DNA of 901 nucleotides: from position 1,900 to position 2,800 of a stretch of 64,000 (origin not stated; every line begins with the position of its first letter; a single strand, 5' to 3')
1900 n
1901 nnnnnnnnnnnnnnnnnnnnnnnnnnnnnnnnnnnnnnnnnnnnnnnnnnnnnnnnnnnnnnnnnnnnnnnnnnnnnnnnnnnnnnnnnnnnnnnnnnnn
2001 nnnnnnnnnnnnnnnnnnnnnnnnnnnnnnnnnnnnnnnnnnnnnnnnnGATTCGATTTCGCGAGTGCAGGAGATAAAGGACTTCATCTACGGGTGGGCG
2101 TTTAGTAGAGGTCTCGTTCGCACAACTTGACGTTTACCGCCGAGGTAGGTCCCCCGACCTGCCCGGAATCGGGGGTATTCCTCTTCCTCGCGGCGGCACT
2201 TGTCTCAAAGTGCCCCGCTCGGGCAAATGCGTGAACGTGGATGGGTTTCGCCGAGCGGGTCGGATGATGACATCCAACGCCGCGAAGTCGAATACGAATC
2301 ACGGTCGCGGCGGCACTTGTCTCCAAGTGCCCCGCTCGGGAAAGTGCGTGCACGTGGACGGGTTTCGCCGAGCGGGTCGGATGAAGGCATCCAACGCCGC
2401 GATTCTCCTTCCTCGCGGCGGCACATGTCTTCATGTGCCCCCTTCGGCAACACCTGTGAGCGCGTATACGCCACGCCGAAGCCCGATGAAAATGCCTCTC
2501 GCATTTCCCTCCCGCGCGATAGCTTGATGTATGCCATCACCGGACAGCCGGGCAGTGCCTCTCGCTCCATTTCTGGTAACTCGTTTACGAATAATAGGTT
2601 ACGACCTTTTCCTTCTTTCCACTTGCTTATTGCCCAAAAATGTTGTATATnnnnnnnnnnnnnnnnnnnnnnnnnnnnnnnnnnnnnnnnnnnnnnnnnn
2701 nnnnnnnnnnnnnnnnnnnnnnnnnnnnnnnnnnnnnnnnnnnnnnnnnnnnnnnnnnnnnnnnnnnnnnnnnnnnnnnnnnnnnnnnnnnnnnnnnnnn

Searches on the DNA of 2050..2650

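Call 9: search_rna_families(source=window, start=2050, end=2650, threshold=evalue, max_evalue=10)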
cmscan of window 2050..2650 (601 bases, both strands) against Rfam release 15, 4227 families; matches with E-value up to 10: 7.
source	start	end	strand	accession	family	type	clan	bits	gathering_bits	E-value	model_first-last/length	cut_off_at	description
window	2345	2471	+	RF03175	MIR3454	Gene; miRNA;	-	20.9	142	0.12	1-147/147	no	MIR3454 microRNA precursor family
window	2344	2472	+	RF04119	MIR1858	Gene; miRNA;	-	17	137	3.9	1-197/197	no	MIR1858 microRNA precursor family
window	2195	2235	+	RF01523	TB10Cs1H2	Gene; snRNA; snoRNA; HACA-box;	-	14.5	50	5.8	1-63/63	no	Trypanosomatid snoRNA TB10Cs1H2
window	2517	2569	-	RF01312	sR9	Gene; snRNA; snoRNA; CD-box;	-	14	36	7.6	1-55/55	no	Small nucleolar RNA sR9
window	2395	2420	+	RF02344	ar14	Gene; sRNA;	-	12.7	58.8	6.8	90-115/123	no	Alphaproteobacterial ar14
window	2417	2440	+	RF02600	BASRCI27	Gene; sRNA;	-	11.4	59.8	8.6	127-150/167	no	Brucella sRNA CI27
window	2139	2200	+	RF01951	SOX2OT_exon1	Gene; lncRNA;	-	10.4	65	5.5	173-230/230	no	SOX2 overlapping transcript exon 1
